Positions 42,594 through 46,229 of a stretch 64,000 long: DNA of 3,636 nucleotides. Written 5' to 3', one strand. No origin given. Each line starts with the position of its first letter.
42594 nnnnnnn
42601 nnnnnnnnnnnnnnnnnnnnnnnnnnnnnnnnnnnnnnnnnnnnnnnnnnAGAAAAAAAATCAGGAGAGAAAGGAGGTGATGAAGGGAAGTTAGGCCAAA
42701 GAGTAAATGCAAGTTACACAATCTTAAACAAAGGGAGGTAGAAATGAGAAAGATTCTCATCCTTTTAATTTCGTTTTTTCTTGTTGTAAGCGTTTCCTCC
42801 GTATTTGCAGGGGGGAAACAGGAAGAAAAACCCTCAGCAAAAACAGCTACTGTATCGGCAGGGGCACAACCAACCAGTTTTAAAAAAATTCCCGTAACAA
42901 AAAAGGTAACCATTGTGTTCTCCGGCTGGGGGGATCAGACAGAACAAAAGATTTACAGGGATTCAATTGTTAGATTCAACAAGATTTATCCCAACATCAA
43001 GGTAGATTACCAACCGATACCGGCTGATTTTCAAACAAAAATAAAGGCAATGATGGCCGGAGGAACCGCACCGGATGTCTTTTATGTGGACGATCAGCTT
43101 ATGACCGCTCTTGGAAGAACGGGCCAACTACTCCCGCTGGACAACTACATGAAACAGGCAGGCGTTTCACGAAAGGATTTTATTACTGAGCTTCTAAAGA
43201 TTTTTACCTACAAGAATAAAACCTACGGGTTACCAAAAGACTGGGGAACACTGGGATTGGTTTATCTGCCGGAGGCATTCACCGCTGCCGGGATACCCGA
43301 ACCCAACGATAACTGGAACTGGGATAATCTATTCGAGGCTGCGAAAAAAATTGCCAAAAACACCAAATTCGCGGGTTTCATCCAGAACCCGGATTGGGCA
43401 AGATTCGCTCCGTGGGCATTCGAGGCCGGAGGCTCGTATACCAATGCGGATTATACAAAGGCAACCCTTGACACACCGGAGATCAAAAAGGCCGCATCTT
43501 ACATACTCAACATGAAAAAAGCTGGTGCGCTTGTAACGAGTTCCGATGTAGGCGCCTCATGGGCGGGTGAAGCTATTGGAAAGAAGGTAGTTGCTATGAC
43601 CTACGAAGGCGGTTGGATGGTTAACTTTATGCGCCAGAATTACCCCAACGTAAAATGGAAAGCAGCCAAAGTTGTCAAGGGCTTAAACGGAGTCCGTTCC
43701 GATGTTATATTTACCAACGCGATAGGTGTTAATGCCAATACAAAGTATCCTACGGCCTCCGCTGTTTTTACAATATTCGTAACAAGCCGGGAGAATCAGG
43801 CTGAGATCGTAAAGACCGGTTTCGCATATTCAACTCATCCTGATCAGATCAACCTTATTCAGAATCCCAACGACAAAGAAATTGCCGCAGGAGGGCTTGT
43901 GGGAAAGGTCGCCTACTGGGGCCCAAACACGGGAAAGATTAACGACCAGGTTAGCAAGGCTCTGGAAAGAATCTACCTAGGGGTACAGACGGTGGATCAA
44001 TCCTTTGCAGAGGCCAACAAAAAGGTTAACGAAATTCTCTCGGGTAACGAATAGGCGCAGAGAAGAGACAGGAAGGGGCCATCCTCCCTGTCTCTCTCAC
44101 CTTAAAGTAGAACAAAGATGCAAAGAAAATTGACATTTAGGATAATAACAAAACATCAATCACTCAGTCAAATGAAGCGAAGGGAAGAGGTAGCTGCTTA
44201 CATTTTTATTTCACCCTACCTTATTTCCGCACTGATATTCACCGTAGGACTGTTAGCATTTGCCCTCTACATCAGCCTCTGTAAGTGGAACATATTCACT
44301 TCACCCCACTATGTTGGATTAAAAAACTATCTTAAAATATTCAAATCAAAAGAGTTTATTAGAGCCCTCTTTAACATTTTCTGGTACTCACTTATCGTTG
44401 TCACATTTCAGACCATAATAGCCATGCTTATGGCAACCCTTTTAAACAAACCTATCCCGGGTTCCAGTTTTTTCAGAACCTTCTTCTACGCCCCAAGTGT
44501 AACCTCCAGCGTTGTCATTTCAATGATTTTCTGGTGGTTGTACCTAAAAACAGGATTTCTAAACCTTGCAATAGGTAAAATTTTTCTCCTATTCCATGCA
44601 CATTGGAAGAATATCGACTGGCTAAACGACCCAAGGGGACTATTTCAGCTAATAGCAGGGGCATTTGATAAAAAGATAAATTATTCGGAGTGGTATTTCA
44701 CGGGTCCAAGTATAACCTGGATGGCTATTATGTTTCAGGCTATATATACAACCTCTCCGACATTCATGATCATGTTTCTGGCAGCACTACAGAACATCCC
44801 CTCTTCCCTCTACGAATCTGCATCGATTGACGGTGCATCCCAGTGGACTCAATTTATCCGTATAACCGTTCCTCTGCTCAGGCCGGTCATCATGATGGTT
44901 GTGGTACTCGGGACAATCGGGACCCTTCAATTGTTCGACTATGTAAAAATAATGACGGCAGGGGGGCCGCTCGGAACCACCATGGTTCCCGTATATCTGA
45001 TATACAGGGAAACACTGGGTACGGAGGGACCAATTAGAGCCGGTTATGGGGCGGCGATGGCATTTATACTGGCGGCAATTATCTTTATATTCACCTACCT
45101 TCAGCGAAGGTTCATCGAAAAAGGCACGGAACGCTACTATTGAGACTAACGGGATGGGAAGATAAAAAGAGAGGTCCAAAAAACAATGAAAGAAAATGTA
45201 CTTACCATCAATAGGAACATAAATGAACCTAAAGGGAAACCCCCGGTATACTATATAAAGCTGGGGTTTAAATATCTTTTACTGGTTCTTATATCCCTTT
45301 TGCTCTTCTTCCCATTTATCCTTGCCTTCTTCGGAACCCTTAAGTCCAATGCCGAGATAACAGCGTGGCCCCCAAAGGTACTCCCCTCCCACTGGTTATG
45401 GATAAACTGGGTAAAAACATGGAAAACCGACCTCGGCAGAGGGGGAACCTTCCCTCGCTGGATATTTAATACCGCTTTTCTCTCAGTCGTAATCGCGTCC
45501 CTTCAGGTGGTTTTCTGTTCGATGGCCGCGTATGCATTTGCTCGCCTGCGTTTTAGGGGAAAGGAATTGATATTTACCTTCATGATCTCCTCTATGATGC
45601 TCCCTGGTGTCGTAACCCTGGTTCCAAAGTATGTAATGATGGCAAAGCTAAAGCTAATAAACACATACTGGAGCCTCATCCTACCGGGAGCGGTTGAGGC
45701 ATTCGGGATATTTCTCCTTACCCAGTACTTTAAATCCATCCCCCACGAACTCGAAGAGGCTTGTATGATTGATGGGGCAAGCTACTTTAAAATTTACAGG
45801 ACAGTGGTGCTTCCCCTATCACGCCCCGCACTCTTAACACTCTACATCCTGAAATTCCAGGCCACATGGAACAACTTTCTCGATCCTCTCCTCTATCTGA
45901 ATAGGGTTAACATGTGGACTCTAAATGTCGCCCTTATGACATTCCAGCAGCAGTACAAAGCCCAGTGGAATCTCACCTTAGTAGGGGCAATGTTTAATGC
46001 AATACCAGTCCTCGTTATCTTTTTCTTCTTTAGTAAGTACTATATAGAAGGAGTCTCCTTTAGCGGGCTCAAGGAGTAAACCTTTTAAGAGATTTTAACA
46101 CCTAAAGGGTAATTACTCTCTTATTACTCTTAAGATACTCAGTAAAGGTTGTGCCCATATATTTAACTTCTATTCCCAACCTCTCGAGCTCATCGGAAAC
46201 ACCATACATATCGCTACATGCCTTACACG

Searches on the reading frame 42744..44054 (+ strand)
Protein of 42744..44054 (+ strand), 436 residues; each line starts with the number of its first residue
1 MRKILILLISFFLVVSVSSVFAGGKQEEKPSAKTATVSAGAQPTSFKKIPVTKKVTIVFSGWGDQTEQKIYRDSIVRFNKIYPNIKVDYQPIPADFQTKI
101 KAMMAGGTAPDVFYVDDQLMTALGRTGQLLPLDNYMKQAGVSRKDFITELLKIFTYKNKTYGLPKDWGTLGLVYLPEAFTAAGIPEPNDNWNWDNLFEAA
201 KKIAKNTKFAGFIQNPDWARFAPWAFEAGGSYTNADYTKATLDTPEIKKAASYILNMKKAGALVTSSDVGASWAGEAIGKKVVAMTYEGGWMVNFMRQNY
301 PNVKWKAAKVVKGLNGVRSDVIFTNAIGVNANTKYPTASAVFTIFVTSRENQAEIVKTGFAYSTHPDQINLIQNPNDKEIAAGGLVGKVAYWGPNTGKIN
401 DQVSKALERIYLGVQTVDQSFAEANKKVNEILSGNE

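Call 8: search_protein_families(library=pfam, proteins=[window:42744-44054:+])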
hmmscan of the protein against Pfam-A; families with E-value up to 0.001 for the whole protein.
window:42744-44054:+ (436 aa): 1 family
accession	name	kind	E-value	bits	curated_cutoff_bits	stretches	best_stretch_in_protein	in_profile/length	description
PF01547.30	SBP_bac_1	-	2.1e-29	104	26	1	64-353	3-307/307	Bacterial extracellular solute-binding protein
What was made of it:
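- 42744..44054 (+): ABC substrate-binding protein (CUT1 type), KojE-like. PF01547 (call 8).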

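Call 9: search_protein_families(library=ncbifam, proteins=[window:42744-44054:+])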
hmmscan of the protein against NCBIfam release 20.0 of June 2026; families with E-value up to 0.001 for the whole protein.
window:42744-44054:+ (436 aa): 1 family
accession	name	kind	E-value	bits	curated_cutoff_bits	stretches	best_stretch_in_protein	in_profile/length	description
NF053763.1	ABCarbgalBndGanS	equivalog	1.8e-05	23.7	700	1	61-247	43-219/420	galactooligosaccharide ABC transporter substrate-binding protein GanS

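Call 36: search_solved_structures(query=window:42744-44051:+, max_evalue=0.00001)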
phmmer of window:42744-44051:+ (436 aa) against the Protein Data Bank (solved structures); distinct sequences matched with E-value up to 0.00001: 38.
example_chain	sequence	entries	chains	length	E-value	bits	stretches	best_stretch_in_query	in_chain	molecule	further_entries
5f7v_A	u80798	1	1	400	6.4e-25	91.2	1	62-355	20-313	Lmo0181 protein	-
9xf5_A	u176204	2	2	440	1e-21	80.6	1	7-364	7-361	ABC transporter substrate-binding protein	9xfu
6rjy_A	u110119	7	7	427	6.3e-20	74.7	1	54-348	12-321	Arabino-oligosaccharids-binding protein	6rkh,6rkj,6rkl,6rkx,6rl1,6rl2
4ovj_A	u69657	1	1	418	2.6e-18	69.4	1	54-263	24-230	Extracellular solute-binding protein family 1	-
8art_A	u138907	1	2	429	1e-14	57.6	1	65-365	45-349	Putative secreted maltose-binding protein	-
4qrz_A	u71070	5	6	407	3.2e-14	55.9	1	73-261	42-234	ABC-TYPE SUGAR TRANSPORTER | ABC transporter, substrate binding protein (Sugar)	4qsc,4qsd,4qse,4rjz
3k01_A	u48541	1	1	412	3.8e-12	49.1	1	42-297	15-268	Acarbose/maltose binding protein GacH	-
3jzj_A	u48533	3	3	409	1.3e-11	47.3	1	56-297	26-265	Acarbose/maltose binding protein GacH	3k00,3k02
5ci5_A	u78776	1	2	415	3.1e-10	42.8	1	70-433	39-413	Extracellular solute-binding protein family 1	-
5ysb_A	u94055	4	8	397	3.6e-10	42.6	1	58-312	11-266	Lin1841 protein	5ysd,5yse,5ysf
7bvt_A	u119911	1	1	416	4.8e-10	42.2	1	49-299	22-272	Hypothetical sugar ABC-transporter sugar binding protein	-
6r1b_D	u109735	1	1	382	4e-09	39.2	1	70-277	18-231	Putative Sn-glycerol-3-phosphate-binding lipoprotein UgpB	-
6r1b_C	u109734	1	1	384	4e-09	39.1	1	70-277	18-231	Putative Sn-glycerol-3-phosphate-binding lipoprotein UgpB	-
6r1b_A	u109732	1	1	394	4.4e-09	39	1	70-277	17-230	Putative Sn-glycerol-3-phosphate-binding lipoprotein UgpB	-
6r1b_B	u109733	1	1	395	4.4e-09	39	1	70-277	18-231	Putative Sn-glycerol-3-phosphate-binding lipoprotein UgpB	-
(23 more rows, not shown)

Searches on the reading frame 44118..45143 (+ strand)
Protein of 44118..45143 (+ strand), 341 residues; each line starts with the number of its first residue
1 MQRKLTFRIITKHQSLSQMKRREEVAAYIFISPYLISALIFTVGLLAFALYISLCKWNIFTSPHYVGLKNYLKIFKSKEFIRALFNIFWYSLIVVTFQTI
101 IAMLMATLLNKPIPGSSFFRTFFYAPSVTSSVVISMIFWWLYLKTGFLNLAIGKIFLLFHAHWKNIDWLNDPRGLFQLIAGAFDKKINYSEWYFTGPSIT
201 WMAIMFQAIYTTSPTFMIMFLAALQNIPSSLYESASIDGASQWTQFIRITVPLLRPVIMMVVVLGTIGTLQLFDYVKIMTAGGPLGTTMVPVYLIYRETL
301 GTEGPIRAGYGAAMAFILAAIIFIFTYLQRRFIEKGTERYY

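Call 8: search_protein_families(library=pfam, proteins=[window:44118-45143:+])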
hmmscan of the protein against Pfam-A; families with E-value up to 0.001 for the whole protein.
window:44118-45143:+ (341 aa): 1 family
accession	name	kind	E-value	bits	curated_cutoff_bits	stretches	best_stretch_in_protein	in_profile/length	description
PF00528.27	BPD_transp_1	-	8.3e-18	65.2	26.4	1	99-332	2-178/184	Binding-protein-dependent transport system inner membrane component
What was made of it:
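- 44118..45143 (+): ABC permease 1. PF00528 (call 8).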

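Call 9: search_protein_families(library=ncbifam, proteins=[window:44118-45143:+])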
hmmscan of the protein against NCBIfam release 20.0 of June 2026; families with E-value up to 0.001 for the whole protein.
window:44118-45143:+ (341 aa): 19 families
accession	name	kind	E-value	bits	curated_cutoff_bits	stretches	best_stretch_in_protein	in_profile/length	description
NF007852.0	PRK10561.1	equivalog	2.6e-26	93.2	335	2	170-335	131-290/295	sn-glycerol-3-phosphate ABC transporter permease UgpA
NF040931.1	ABC_arch_GlcT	equivalog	3.9e-13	49.7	360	2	37-172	8-139/278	glucose ABC transporter permease GlcT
NF008232.0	PRK10999.1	equivalog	1.4e-12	47.2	392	1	193-299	367-481/520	maltose ABC transporter permease MalF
TIGR03226.1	PhnU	equivalog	6.9e-12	45.4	283.45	2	45-158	56-168/311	2-aminoethylphosphonate ABC transporter permease subunit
NF011624.0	PRK15050.1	equivalog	1.8e-11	43.7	247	2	17-175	14-164/297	2-aminoethylphosphonate ABC transporter permease subunit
TIGR00969.1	3a0106s02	subfamily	1e-10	41.6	240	1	200-325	142-264/272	sulfate ABC transporter permease subunit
TIGR03262.1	PhnU2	equivalog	2e-09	36.7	593.25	1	202-283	134-213/546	putative 2-aminoethylphosphonate ABC transporter permease subunit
TIGR02140.1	permease_CysW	equivalog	2e-08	34.1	329.1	1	200-335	128-257/261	sulfate ABC transporter permease subunit CysW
TIGR02141.1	modB_ABC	equivalog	4.7e-07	29.6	182.6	1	199-326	78-202/208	molybdate ABC transporter permease subunit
NF040932.1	ABC_arch_GlcU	equivalog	1.1e-06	28.5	340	1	211-333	143-261/272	glucose ABC transporter permease GlcU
NF008231.0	PRK10998.1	equivalog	4.3e-06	26.5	261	1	222-271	179-228/296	maltose ABC transporter permease MalG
TIGR01581.1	Mo_ABC_porter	hypoth_equivalog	5.1e-06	26.1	210.3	1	200-299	102-200/225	ABC transporter permease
NF007044.0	PRK09497.1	equivalog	5.3e-06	26.1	348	1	200-334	149-279/285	spermidine/putrescine ABC transporter permease PotB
NF008620.0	PRK11602.1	equivalog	6.1e-06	25.7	442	1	200-329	145-273/291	sulfate/thiosulfate ABC transporter permease CysW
NF008208.0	PRK10971.1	equivalog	1.8e-05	24.4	415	1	198-333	137-271/277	sulfate/thiosulfate ABC transporter permease CysT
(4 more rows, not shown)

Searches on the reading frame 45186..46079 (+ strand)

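Call 8: search_protein_families(library=pfam, proteins=[window:45186-46079:+])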
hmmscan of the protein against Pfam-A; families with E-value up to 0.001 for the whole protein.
window:45186-46079:+ (297 aa): 1 family
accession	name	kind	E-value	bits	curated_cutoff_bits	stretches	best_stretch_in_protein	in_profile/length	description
PF00528.27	BPD_transp_1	-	2.7e-13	50.5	26.4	1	113-282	7-173/184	Binding-protein-dependent transport system inner membrane component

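Call 9: search_protein_families(library=ncbifam, proteins=[window:45186-46079:+])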
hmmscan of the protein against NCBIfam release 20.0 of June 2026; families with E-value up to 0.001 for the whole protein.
window:45186-46079:+ (297 aa): 15 families
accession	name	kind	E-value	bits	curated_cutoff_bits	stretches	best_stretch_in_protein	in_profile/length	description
NF008210.0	PRK10973.1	equivalog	6e-37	127.8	297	1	28-290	11-276/281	sn-glycerol-3-phosphate ABC transporter permease UgpE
NF040932.1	ABC_arch_GlcU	equivalog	4.4e-33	115.1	340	1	28-291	4-265/272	glucose ABC transporter permease GlcU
NF008231.0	PRK10998.1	equivalog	1.1e-31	110.5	261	1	30-296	18-295/296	maltose ABC transporter permease MalG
NF007047.0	PRK09500.1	equivalog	1.8e-11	44.1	326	1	72-226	39-195/257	spermidine/putrescine ABC transporter permease PotC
TIGR01581.1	Mo_ABC_porter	hypoth_equivalog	6.1e-10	39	210.3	1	97-259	26-203/225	ABC transporter permease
NF006939.0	PRK09421.1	equivalog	3.9e-09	36.3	262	1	101-260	20-196/230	molybdate ABC transporter permease subunit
TIGR02141.1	modB_ABC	equivalog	5.7e-09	35.9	182.6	1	97-270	7-194/208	molybdate ABC transporter permease subunit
TIGR00969.1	3a0106s02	subfamily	8.4e-06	25.4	240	0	182-279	166-264/272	sulfate ABC transporter permease subunit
TIGR02139.1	permease_CysT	equivalog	1.1e-05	25.2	246.1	1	101-274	60-248/265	sulfate ABC transporter permease subunit CysT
NF008232.0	PRK10999.1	equivalog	1.7e-05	23.8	392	1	177-232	393-448/520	maltose ABC transporter permease MalF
NF008208.0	PRK10971.1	equivalog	2.3e-05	24.1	415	0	95-254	61-235/277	sulfate/thiosulfate ABC transporter permease CysT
NF040839.1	tungstate_WtpB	equivalog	3.5e-05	23.6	340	1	94-225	47-191/251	tungstate ABC transporter permease WtpB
NF011624.0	PRK15050.1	equivalog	0.00023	20.4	247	0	181-270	183-270/297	2-aminoethylphosphonate ABC transporter permease subunit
TIGR03226.1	PhnU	equivalog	0.0003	20.4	283.45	1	182-252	202-271/311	2-aminoethylphosphonate ABC transporter permease subunit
NF007889.0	PRK10592.1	equivalog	0.00031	20.4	476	1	71-227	43-208/281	putrescine ABC transporter permease PotI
